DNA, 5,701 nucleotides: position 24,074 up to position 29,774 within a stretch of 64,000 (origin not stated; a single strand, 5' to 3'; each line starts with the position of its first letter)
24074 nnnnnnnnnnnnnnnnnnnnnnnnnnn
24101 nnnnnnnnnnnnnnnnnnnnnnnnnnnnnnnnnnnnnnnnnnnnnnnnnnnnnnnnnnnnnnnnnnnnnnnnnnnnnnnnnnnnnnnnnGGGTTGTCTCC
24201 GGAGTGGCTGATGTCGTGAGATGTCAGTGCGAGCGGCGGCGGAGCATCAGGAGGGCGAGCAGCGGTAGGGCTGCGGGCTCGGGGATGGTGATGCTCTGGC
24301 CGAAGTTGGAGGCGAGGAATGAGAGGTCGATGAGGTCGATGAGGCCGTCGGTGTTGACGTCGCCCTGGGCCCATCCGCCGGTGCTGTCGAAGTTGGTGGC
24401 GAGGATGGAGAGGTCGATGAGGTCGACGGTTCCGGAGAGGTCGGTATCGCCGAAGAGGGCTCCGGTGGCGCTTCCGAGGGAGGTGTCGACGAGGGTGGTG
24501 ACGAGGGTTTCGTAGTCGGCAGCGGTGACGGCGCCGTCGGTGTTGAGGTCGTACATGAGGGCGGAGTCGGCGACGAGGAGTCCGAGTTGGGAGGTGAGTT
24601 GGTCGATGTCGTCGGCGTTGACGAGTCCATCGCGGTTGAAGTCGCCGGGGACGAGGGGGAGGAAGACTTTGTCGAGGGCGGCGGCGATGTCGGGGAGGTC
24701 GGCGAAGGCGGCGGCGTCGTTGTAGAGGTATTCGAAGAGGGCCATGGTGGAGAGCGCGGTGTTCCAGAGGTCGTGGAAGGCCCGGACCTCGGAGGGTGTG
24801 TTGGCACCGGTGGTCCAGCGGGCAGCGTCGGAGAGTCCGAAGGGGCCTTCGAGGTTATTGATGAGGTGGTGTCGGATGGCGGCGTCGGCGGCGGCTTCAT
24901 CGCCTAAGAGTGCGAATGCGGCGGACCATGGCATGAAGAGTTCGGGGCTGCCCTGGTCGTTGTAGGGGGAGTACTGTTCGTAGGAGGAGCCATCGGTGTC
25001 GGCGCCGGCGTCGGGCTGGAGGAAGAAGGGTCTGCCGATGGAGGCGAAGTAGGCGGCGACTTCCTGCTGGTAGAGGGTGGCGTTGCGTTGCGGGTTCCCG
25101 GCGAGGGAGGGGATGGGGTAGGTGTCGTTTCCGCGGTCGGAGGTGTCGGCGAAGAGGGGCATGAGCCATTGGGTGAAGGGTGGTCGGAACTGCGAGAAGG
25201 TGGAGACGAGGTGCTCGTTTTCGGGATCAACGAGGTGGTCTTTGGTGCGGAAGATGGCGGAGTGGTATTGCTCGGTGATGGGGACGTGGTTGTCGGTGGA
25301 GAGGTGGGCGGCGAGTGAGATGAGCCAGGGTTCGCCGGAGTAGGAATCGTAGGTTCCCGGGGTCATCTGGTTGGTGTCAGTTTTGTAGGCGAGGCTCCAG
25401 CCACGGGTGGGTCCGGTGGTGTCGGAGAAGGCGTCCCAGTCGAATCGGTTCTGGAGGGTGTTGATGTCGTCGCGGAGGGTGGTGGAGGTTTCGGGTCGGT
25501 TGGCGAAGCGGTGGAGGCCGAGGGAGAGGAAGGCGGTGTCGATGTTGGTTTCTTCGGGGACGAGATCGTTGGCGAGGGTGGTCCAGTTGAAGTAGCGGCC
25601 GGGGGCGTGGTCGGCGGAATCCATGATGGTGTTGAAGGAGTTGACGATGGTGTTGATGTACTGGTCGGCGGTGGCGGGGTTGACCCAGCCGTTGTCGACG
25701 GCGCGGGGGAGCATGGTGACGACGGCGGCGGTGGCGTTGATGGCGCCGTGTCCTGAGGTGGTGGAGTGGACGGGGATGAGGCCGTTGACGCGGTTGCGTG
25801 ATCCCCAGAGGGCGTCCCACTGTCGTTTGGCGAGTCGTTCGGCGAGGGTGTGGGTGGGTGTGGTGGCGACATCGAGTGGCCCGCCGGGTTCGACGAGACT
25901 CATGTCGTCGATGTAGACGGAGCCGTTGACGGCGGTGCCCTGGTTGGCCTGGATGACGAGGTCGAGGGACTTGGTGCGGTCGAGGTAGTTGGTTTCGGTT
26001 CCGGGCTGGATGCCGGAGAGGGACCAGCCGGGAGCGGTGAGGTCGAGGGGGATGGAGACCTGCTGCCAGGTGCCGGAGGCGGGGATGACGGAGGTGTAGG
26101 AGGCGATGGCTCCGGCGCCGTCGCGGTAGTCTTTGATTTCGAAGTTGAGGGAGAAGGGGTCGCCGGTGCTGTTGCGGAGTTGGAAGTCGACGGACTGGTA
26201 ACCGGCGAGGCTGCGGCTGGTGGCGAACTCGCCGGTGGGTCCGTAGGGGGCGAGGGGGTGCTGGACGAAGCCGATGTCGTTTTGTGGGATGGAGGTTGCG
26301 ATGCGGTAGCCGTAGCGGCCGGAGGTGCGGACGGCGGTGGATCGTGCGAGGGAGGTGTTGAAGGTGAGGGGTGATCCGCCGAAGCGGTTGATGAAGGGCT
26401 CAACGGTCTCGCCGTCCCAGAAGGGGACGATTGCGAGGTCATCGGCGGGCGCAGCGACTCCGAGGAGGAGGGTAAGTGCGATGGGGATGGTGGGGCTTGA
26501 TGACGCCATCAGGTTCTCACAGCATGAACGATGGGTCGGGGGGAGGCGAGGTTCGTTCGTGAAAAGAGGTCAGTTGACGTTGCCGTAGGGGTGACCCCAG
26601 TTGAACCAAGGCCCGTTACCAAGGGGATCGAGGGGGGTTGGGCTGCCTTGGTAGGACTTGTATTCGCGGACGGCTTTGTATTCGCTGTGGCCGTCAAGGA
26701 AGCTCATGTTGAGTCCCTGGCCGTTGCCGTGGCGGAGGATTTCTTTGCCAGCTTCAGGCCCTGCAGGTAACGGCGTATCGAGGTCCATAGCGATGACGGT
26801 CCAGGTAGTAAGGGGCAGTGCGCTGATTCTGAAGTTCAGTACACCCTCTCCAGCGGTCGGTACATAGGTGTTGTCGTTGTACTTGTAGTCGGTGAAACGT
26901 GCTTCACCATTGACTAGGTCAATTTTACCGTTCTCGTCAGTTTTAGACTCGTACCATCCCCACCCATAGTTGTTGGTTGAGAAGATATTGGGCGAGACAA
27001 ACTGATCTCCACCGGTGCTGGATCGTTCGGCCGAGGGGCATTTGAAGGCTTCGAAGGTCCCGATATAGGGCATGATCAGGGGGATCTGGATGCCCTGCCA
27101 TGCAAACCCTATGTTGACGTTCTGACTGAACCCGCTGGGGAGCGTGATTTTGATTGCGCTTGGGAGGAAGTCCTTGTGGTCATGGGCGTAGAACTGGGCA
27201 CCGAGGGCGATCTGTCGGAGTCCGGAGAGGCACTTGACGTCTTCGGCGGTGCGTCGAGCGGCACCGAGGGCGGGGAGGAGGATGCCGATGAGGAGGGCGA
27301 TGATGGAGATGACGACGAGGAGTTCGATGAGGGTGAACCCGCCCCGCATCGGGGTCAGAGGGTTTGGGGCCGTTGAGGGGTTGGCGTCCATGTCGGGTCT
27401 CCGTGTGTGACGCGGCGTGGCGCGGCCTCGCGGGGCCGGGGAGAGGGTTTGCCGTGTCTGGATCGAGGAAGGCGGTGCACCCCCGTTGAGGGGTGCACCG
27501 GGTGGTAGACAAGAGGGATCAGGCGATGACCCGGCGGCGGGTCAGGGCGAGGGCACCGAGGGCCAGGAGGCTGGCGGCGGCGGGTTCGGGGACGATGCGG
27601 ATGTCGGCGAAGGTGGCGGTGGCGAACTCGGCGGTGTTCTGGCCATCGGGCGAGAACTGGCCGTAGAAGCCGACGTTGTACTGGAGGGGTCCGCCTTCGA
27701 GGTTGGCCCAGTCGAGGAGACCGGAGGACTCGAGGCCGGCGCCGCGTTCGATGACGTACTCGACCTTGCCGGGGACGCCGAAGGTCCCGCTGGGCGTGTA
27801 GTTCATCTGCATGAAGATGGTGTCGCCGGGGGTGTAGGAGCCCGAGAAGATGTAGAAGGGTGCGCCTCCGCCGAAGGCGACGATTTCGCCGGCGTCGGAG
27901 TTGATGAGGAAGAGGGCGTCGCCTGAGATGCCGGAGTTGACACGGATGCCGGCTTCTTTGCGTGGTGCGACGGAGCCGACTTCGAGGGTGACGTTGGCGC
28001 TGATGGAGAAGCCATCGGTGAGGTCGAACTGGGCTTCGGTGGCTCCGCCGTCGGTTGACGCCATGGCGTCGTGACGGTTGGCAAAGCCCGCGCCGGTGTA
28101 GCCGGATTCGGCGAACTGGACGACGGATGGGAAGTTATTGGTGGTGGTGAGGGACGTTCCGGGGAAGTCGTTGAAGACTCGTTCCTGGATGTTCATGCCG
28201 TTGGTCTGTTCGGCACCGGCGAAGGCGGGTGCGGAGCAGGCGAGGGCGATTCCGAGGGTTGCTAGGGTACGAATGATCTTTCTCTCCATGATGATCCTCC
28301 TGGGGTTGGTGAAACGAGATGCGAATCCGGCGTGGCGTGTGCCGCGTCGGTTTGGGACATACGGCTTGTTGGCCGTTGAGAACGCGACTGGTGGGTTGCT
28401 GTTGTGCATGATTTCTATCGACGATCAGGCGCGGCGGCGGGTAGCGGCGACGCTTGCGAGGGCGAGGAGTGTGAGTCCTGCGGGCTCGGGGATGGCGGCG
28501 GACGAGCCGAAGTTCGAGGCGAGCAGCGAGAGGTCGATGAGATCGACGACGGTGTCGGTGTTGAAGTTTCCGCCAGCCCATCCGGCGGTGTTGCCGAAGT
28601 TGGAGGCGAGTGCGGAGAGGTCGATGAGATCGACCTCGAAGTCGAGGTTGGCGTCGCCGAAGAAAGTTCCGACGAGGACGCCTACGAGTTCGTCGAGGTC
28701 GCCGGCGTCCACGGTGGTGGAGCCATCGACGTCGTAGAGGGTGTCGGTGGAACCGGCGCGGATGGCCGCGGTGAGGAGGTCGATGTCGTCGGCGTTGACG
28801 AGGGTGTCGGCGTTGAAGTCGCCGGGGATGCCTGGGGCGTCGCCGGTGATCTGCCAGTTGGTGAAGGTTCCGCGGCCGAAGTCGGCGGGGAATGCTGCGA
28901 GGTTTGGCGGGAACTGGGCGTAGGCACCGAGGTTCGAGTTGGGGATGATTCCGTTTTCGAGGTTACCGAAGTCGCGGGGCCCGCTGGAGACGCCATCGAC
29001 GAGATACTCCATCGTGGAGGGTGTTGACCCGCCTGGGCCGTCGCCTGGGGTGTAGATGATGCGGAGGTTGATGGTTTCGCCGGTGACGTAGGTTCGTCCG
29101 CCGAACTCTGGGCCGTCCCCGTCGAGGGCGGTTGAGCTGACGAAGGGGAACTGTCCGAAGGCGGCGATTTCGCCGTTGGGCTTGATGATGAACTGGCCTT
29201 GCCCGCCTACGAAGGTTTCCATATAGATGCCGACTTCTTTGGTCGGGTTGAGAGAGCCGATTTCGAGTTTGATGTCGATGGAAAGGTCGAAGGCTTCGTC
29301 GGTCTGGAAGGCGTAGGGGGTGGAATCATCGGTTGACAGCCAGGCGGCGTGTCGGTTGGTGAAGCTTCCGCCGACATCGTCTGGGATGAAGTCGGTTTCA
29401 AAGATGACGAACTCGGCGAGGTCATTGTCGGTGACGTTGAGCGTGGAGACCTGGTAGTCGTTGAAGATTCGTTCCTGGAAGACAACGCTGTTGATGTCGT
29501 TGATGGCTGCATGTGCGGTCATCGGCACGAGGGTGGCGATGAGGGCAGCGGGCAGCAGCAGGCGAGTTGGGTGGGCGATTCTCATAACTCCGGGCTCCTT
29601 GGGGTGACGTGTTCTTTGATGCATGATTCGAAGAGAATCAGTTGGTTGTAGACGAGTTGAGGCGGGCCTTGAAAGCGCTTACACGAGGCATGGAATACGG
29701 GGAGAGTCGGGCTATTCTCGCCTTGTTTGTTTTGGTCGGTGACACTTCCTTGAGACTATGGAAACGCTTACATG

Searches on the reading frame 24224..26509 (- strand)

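Call 11: search_protein_families(library=pfam, proteins=[window:24224-26509:-], max_evalue=0.001)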
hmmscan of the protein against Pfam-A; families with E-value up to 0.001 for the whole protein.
window:24224-26509:- (761 aa): 1 family
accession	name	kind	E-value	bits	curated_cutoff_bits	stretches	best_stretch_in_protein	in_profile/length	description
PF00404.24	Dockerin_1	-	5.6e-09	36.5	22.9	1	621-669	1-52/57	Dockerin type I domain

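Call 19: search_protein_families(library=pfam, proteins=[window:24224-26509:-], max_evalue=1)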
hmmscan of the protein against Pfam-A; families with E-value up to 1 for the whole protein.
window:24224-26509:- (761 aa): 1 family
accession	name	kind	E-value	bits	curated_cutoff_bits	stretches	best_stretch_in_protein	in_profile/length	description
PF00404.24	Dockerin_1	-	5.6e-09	36.5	22.9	2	621-669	1-52/57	Dockerin type I domain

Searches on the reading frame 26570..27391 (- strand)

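Call 11: search_protein_families(library=pfam, proteins=[window:26570-27391:-], max_evalue=0.001)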
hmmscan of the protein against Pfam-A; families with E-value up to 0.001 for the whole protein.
window:26570-27391:- (273 aa): 1 family
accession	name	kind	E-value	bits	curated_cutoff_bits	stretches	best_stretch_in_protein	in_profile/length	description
PF07963.17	N_methyl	-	9.5e-07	28.6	21.2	1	16-39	4-27/27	Prokaryotic N-terminal methylation motif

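Call 19: search_protein_families(library=pfam, proteins=[window:26570-27391:-], max_evalue=1)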
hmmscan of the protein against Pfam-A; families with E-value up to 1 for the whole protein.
window:26570-27391:- (273 aa): 2 families
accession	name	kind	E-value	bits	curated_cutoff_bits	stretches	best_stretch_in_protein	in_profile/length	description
PF07963.17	N_methyl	-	9.5e-07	28.6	21.2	1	16-39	4-27/27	Prokaryotic N-terminal methylation motif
PF07596.16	SBP_bac_10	-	0.006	17.1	23.3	1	44-111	2-61/268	Protein of unknown function (DUF1559)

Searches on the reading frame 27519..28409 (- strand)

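Call 11: search_protein_families(library=pfam, proteins=[window:27519-28409:-], max_evalue=0.001)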
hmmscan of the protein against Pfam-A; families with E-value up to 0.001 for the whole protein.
window:27519-28409:- (296 aa): 0 families

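Call 19: search_protein_families(library=pfam, proteins=[window:27519-28409:-], max_evalue=1)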
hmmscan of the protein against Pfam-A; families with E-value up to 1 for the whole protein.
window:27519-28409:- (296 aa): 1 family
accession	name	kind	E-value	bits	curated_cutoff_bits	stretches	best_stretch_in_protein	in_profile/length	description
PF07589.16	PEP-CTERM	-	0.031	14.8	20.7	1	273-293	2-23/24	PEP-CTERM motif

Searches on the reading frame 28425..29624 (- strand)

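Call 10: search_protein_families(library=pfam, proteins=[window:28425-29624:-], max_evalue=0.001)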
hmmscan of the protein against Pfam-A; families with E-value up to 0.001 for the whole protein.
window:28425-29624:- (399 aa): 0 families

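Call 19: search_protein_families(library=pfam, proteins=[window:28425-29624:-], max_evalue=1)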
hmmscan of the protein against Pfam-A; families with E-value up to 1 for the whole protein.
window:28425-29624:- (399 aa): 2 families
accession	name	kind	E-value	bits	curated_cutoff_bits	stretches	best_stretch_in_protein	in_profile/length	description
PF00404.24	Dockerin_1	-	0.01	16.5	22.9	1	267-313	1-52/57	Dockerin type I domain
PF07589.16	PEP-CTERM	-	0.03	14.8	20.7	1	377-398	1-24/24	PEP-CTERM motif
